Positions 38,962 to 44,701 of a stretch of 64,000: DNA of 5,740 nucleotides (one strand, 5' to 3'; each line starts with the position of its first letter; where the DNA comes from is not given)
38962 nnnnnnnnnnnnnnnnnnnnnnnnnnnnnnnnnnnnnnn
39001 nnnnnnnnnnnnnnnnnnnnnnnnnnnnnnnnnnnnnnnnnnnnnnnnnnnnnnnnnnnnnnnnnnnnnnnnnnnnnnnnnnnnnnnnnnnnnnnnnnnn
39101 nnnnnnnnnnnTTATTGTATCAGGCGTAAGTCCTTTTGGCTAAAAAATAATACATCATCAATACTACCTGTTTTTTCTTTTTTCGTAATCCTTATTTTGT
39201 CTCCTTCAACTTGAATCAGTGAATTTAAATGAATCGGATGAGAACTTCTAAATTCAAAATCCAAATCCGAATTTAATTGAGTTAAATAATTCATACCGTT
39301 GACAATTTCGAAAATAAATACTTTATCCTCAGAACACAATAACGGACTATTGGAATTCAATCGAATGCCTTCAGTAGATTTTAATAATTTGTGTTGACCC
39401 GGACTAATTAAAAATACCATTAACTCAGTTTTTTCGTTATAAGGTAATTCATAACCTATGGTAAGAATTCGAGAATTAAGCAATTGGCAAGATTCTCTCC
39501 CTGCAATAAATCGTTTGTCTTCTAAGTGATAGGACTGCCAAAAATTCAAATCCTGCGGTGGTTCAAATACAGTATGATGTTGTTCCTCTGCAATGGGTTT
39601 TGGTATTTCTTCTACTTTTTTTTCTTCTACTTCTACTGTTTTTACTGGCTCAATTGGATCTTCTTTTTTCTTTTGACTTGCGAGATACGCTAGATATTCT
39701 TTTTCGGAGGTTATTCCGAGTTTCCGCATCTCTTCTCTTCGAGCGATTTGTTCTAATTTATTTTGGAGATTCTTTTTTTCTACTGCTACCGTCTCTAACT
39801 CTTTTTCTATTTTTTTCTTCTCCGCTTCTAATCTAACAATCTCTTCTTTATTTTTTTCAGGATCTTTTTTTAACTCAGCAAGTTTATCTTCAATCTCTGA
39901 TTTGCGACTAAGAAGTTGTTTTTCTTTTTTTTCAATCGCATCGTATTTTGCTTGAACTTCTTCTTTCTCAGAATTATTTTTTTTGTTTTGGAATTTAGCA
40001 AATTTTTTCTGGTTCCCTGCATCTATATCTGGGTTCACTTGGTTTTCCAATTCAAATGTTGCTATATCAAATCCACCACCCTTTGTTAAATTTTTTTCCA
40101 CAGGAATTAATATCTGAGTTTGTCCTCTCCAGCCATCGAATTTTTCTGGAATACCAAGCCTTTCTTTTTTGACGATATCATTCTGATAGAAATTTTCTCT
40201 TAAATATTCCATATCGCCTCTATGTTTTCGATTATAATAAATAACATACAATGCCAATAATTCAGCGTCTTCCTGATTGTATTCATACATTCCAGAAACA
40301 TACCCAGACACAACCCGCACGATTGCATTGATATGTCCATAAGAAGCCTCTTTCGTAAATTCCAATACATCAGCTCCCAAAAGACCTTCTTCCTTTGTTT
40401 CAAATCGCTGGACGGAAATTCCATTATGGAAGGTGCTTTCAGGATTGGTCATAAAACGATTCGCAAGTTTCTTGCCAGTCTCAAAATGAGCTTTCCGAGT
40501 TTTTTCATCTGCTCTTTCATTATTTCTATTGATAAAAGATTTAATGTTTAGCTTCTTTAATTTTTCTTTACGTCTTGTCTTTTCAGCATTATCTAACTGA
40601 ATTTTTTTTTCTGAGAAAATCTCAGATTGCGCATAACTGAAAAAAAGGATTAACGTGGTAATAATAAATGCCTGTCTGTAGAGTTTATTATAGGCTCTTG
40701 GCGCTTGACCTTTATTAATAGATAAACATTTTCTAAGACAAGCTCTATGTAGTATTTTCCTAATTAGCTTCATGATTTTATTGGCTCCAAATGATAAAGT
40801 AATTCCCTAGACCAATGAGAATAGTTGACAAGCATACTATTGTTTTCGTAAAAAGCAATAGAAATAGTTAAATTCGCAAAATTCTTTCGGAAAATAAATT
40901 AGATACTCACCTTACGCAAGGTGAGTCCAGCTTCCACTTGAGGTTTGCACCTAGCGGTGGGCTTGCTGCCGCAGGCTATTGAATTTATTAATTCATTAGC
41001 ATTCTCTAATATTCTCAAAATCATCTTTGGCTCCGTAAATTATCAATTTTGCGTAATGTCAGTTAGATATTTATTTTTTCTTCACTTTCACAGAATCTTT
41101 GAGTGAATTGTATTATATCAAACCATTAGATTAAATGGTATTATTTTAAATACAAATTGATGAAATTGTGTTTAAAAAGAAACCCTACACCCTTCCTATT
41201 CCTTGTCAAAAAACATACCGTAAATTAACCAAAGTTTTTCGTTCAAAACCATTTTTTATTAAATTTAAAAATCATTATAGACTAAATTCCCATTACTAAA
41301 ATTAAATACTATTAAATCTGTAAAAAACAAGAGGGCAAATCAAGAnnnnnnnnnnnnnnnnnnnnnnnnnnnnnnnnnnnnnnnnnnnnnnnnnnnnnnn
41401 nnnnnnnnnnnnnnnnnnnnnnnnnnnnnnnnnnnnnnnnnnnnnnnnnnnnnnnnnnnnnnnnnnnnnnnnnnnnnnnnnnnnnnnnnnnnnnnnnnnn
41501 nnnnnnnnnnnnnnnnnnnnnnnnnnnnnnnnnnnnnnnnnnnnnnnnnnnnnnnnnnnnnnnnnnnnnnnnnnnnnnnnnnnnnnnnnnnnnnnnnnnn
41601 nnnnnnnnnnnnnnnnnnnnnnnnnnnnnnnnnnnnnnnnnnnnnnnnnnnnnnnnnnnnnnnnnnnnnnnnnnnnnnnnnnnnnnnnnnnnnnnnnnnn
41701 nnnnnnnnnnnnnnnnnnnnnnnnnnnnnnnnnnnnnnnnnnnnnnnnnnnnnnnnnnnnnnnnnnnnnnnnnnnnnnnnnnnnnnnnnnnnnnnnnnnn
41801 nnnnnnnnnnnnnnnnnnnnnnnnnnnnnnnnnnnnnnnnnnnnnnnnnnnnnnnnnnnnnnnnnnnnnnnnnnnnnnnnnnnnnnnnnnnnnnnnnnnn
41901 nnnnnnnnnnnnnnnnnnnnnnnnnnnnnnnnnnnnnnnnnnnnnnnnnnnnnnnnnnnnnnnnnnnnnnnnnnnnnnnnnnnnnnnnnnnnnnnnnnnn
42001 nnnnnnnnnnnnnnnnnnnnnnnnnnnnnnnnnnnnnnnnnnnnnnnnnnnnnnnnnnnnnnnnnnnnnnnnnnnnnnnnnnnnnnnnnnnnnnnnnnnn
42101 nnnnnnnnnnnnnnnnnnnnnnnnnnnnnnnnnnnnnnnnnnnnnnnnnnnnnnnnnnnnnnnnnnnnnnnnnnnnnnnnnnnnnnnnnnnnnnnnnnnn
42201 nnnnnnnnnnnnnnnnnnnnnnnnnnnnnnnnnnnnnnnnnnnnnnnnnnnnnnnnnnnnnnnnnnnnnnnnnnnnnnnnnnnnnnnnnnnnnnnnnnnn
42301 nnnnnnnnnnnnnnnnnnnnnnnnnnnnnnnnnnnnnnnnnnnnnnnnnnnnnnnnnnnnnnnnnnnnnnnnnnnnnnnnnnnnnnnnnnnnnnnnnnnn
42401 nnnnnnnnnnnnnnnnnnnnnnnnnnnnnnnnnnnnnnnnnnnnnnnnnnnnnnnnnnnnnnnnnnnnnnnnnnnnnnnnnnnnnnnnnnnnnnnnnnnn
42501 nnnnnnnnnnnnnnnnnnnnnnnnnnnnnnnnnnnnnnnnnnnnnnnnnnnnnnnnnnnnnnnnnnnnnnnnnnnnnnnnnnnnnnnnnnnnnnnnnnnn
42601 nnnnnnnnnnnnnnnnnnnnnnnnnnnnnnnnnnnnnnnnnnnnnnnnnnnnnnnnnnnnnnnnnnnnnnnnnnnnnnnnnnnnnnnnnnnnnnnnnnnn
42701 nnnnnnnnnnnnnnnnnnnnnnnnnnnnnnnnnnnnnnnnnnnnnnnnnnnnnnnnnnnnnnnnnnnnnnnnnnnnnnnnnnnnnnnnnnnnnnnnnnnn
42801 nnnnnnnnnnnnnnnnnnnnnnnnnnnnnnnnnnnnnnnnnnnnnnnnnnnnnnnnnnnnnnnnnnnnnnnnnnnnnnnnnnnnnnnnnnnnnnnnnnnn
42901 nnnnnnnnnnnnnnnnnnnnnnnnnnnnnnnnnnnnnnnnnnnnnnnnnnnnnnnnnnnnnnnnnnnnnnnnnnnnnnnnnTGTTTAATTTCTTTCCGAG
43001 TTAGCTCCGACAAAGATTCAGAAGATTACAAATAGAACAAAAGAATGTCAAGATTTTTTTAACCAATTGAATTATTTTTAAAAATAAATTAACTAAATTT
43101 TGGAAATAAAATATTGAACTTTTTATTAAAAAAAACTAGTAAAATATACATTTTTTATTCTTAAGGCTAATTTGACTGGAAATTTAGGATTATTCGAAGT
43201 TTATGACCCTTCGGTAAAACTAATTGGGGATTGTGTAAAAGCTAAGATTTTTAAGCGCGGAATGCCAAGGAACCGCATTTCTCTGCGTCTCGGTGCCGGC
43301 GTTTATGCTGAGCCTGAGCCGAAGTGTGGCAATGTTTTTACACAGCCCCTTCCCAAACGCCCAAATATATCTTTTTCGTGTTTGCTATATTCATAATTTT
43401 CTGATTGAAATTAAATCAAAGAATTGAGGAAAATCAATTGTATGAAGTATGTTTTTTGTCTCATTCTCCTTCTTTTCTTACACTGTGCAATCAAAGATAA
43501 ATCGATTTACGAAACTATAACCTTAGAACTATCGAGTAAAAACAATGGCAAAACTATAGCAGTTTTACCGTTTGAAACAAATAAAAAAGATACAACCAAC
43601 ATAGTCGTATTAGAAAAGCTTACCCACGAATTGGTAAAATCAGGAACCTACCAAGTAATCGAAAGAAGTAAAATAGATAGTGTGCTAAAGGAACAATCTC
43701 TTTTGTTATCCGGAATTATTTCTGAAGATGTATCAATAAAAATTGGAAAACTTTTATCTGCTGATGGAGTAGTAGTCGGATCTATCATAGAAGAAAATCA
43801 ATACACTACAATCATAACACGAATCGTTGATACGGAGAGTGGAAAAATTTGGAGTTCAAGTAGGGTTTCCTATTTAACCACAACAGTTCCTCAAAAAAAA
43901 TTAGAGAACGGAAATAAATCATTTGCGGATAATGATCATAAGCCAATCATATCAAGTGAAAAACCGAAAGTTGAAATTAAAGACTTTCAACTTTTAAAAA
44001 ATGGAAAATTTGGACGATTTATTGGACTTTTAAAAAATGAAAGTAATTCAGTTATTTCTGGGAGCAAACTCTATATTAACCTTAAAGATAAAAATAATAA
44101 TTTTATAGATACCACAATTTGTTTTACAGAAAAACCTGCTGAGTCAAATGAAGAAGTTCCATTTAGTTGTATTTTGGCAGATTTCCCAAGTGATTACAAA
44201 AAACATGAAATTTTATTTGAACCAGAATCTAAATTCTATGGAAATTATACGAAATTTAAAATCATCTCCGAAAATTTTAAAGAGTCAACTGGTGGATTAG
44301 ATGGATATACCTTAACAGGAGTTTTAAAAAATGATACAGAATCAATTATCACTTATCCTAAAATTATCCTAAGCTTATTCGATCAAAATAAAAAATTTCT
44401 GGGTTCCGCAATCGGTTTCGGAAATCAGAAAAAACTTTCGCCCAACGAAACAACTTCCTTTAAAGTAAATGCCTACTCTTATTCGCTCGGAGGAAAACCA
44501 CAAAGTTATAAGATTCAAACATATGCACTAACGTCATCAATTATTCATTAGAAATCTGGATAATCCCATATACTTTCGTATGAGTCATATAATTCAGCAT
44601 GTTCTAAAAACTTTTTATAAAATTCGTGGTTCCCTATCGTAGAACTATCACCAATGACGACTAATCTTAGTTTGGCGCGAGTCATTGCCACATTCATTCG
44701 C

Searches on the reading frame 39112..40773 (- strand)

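Call 72: search_protein_families(library=pfam, proteins=[window:39112-40773:-], max_evalue=0.00001)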
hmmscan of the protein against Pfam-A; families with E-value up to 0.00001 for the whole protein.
window:39112-40773:- (553 aa): 1 family
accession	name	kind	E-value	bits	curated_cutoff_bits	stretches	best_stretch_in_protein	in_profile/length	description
PF05262.16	Borrelia_P83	-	3.4e-17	62.5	33.6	1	80-388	13-324/489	Borrelia P83/100 protein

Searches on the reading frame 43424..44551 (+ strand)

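Call 73: search_protein_families(library=pfam, proteins=[window:43424-44551:+], max_evalue=0.00001)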
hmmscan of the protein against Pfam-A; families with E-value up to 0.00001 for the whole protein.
window:43424-44551:+ (375 aa): 1 family
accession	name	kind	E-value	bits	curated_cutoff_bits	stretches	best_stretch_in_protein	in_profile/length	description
PF03783.19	CsgG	-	3.1e-12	46.7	20.8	1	65-122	43-99/210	Curli production assembly/transport component CsgG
